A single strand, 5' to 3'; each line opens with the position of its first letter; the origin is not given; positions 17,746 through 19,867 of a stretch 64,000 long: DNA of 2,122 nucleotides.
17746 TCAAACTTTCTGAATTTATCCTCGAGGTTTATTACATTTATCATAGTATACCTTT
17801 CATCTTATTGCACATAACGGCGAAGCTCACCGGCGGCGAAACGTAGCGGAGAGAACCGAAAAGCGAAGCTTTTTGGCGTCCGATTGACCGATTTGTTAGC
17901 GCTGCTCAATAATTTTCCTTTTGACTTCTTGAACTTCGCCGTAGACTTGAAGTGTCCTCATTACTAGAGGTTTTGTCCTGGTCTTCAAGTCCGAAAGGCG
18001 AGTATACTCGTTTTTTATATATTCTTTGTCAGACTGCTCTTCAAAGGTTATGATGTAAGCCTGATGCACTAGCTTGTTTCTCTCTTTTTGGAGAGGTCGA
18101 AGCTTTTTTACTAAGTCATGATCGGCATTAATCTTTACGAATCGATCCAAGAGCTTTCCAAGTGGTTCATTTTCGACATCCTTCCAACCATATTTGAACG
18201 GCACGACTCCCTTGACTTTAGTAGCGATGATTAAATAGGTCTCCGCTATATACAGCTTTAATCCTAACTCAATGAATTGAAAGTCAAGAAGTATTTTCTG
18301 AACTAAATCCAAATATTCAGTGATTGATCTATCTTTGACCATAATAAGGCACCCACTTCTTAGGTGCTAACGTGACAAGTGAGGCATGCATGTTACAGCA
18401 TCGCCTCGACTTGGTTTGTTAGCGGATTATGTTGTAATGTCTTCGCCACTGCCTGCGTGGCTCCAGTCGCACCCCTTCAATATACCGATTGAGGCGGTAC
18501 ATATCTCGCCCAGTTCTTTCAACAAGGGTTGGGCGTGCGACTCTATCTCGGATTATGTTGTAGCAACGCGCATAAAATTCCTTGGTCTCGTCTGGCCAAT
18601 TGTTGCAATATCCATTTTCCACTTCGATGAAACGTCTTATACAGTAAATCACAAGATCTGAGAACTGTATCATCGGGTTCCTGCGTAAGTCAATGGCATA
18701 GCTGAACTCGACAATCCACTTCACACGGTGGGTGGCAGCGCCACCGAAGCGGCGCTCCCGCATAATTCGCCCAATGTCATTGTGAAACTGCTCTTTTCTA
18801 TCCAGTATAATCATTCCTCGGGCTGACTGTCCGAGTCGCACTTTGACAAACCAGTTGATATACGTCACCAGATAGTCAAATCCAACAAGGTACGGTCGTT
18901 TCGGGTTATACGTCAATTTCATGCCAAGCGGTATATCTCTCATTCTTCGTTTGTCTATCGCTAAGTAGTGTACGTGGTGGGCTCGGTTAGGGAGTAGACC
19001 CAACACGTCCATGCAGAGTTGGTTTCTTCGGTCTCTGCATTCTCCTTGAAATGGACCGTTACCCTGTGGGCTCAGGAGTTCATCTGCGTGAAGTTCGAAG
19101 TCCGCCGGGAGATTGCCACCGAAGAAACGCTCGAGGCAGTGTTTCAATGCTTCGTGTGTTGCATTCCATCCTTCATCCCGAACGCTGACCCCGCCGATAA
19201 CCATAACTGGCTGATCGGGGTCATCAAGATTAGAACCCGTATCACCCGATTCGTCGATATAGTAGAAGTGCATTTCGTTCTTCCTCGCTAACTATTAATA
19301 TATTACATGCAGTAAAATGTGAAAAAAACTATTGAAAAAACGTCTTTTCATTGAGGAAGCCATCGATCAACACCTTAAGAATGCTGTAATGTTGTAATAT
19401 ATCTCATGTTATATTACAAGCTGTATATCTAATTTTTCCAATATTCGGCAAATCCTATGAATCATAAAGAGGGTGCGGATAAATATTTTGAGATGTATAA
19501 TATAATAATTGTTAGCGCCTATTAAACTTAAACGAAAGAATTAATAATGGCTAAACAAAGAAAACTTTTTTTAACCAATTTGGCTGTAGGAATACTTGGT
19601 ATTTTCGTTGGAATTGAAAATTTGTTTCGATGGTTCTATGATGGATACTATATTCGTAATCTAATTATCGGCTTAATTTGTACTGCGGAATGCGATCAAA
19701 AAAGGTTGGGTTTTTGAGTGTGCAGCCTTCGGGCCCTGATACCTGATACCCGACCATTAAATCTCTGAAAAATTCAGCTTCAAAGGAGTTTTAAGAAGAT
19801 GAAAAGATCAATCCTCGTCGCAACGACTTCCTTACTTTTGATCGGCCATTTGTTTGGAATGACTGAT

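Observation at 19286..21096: Second inverted repeat pair of the same family encloses a secreted double-DTG aspartic protease instead of an integrase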

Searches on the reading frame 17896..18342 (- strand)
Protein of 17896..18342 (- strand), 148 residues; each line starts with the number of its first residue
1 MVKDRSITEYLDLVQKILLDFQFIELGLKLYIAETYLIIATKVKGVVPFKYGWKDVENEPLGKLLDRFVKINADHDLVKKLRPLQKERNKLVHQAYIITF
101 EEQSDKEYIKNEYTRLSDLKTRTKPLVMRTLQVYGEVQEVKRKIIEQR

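Call 8: search_protein_families(library=pfam, proteins=[window:17896-18342:-], max_evalue=0.01)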
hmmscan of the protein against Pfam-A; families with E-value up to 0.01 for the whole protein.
window:17896-18342:- (148 aa): 1 family
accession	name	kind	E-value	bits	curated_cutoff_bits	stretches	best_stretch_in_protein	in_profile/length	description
PF07749.17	ERp29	-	0.0044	18.2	24.3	0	61-121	6-73/95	Endoplasmic reticulum protein ERp29, C-terminal domain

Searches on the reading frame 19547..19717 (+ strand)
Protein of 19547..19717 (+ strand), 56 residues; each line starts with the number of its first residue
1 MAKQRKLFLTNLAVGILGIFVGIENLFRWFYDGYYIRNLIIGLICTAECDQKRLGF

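Call 8: search_protein_families(library=pfam, proteins=[window:19547-19717:+], max_evalue=0.01)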
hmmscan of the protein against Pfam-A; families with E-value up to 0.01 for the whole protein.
window:19547-19717:+ (56 aa): 0 families

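Call 79: find_homologous_proteins(query=window:19547-19717:+, max_evalue=0.001)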
Query window:19547-19717:+ (56 aa): 3 proteins with E <= 0.001 among 3 candidates.
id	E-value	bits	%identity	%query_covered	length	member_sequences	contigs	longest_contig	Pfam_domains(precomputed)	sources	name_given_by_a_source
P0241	1.5e-30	121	100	100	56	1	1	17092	-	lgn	-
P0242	9.6e-13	65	73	80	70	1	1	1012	-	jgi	jgi:hypothetical protein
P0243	1.7e-12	64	72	82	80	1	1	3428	-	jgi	-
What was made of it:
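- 19526..19683 (+): 3'-truncated copy of a small two-TM protein gene (called ORF 19547-19717, 56 codons). Homologues are 70-80 aa. Two homologues at 72-73% identity (call 79).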

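Call 80: find_encoding_contigs(protein=P0243, flank=4000, max_places=2)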
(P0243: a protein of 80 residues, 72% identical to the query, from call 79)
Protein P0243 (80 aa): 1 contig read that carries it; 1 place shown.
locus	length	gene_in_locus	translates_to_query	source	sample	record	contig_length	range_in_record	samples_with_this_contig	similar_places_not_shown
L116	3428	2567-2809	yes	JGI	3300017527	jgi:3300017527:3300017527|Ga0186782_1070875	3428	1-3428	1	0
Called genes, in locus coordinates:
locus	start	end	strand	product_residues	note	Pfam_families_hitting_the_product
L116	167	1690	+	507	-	-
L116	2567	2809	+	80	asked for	-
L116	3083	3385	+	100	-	-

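Call 81: find_encoding_contigs(protein=P0242, flank=4000, max_places=2)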
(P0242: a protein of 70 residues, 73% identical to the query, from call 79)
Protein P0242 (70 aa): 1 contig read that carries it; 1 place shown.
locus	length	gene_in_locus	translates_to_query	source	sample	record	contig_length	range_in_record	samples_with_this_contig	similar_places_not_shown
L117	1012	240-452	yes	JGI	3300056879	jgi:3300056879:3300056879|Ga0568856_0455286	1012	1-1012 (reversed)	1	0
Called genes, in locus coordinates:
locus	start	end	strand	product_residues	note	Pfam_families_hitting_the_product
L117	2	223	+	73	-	?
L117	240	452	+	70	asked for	-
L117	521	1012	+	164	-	?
